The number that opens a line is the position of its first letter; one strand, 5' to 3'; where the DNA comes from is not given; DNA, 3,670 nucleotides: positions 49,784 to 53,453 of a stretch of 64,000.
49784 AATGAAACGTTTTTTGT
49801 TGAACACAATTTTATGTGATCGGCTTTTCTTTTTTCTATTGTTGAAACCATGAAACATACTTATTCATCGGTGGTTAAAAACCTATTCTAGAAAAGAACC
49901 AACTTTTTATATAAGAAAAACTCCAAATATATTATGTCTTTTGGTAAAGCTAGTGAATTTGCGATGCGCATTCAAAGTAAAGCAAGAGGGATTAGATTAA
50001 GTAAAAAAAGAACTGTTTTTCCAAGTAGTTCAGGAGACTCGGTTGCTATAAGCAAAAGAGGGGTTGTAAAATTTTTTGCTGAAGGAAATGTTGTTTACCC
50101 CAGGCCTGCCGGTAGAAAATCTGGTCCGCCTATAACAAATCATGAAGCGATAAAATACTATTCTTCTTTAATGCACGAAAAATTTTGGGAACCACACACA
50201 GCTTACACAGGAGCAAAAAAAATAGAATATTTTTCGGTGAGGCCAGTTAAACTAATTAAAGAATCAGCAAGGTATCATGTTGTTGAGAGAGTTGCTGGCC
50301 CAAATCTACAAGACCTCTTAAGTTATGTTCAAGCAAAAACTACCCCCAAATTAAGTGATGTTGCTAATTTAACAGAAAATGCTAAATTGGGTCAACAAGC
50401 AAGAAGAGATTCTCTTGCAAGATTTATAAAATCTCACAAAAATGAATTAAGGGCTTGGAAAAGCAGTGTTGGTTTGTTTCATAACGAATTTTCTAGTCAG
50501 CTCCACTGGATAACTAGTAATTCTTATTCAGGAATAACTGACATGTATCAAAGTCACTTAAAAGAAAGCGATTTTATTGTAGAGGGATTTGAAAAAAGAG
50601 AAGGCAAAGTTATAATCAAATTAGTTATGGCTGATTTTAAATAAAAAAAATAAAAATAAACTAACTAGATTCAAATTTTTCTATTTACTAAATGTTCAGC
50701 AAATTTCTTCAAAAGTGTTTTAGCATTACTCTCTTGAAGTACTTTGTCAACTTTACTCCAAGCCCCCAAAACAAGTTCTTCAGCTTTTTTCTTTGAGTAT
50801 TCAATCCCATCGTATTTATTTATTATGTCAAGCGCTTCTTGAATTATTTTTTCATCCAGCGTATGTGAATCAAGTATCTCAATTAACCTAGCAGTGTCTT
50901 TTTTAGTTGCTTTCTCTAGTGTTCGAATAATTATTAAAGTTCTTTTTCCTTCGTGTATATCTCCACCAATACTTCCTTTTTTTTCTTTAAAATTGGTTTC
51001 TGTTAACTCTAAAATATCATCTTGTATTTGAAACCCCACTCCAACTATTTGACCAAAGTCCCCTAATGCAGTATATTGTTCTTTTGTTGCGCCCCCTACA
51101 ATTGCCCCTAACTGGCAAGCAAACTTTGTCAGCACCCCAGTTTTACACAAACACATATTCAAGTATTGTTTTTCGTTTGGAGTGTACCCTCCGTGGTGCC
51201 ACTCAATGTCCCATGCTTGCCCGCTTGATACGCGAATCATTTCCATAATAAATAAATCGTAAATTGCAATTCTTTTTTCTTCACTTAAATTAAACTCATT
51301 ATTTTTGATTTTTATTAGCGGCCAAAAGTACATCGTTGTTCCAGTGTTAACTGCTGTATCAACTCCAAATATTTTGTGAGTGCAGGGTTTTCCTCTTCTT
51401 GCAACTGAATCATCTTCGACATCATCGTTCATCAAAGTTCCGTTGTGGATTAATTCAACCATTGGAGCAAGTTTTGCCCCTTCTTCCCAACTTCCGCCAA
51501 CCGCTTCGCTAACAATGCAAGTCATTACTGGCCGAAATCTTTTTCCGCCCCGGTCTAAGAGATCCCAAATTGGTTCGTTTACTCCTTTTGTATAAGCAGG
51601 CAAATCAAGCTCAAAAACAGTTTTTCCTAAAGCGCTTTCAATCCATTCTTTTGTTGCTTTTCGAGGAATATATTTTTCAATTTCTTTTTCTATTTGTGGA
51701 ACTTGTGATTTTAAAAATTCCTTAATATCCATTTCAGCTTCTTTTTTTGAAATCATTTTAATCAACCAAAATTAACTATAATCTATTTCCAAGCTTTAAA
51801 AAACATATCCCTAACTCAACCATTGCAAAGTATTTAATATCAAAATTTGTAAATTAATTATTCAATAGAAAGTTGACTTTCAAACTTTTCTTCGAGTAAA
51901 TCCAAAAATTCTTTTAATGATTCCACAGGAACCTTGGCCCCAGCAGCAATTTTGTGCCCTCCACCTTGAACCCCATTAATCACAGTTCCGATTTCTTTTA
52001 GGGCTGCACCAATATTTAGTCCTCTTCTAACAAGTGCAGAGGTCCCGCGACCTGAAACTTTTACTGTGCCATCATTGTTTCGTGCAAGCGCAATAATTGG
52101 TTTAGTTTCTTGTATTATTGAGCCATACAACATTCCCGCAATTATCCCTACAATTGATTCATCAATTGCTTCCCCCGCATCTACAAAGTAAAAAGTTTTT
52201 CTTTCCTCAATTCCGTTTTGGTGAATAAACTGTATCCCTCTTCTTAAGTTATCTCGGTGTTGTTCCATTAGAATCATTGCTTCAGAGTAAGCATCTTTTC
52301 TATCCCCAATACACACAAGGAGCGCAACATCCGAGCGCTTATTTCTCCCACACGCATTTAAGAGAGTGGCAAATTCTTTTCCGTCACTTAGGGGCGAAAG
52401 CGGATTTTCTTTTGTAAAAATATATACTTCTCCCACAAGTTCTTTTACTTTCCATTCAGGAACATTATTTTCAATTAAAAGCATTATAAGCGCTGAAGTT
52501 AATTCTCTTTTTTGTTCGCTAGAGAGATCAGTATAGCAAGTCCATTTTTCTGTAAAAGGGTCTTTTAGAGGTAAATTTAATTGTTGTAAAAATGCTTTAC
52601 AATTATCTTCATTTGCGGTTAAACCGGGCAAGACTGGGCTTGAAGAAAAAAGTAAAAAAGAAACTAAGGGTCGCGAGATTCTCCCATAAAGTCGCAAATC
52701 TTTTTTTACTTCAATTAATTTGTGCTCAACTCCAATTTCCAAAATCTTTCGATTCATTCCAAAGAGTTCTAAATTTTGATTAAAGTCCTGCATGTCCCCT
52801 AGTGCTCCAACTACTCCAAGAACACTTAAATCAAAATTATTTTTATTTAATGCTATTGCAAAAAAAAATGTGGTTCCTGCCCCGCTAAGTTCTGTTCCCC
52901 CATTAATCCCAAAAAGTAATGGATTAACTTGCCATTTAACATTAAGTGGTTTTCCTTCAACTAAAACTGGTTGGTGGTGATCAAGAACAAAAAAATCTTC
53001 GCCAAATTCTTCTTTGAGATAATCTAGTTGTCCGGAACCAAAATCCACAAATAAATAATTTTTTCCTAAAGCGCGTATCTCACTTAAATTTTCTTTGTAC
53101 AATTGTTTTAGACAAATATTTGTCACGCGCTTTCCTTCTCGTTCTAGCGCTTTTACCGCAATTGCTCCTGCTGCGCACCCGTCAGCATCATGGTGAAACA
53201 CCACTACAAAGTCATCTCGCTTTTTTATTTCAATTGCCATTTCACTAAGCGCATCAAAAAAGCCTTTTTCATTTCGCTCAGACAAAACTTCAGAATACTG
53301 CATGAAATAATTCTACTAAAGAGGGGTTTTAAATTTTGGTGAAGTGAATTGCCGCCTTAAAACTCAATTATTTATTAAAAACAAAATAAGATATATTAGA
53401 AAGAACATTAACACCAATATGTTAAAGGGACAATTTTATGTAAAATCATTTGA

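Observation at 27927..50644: Arginine-rich, unrecognisable ORFs intercalated one by one between conserved pyruvate-oxidation and mevalonate-pathway genes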

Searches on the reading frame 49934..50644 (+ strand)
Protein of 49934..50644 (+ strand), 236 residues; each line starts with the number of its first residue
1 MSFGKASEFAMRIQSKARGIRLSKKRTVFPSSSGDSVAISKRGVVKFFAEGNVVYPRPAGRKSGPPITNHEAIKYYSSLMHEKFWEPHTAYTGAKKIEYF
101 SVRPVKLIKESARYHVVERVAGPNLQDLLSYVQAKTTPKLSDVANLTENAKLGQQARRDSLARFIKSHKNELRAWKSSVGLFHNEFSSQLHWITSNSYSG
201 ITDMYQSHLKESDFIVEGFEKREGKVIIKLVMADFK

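Call 4: search_protein_families(library=pfam, proteins=[window:49934-50644:+], max_evalue=1)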
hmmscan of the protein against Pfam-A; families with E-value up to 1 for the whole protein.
window:49934-50644:+ (236 aa): 1 family
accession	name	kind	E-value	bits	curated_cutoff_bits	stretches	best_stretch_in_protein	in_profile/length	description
PF09425.15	Jas_motif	-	0.2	11.9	22.1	1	154-164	1-11/26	Jas motif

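Call 5: search_protein_families(library=ncbifam, proteins=[window:49934-50644:+], max_evalue=1)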
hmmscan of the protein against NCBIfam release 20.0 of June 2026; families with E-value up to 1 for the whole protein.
window:49934-50644:+ (236 aa): 0 families

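Call 52: search_protein_families(library=phrogs, proteins=[window:49934-50644:+], max_evalue=0.1)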
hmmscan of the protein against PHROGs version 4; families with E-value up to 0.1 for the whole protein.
window:49934-50644:+ (236 aa): 1 family
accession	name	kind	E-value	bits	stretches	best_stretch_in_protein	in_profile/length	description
phrog_3557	-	transcription regulation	0.071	14.3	0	106-150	20-64/142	transcriptional regulator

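Call 53: search_protein_families(library=padloc, proteins=[window:49934-50644:+], max_evalue=0.1)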
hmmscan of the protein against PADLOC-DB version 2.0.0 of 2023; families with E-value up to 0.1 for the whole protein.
window:49934-50644:+ (236 aa): 0 families

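Call 80: find_related_loci(query=window:49934-50644:+, collection=viral_contigs, flank=5000)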
Query window:49934-50644:+ (236 aa) in viral_contigs; peptide patterns used: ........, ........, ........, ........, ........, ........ (x = any residue, [..] = any of these).
8 stretches matched a pattern, but none encodes a relative of the query by tblastn (E <= 1e-3).

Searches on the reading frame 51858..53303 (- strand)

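Call 63: search_protein_families(library=pfam, proteins=[window:51858-53303:-], max_evalue=0.01)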
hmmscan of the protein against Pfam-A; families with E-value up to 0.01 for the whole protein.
window:51858-53303:- (481 aa): 3 families
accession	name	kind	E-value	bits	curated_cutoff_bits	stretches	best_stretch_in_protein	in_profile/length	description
PF21763.2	DHH_CID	-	5e-21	75.3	27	1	205-290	1-84/84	DHH-CID domain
PF02272.25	DHHA1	-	5.7e-17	62.5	25.9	1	372-475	4-101/102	DHHA1 domain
PF01368.27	DHH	-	2.4e-05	25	28.1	1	32-123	2-87/125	DHH family, N-terminal domain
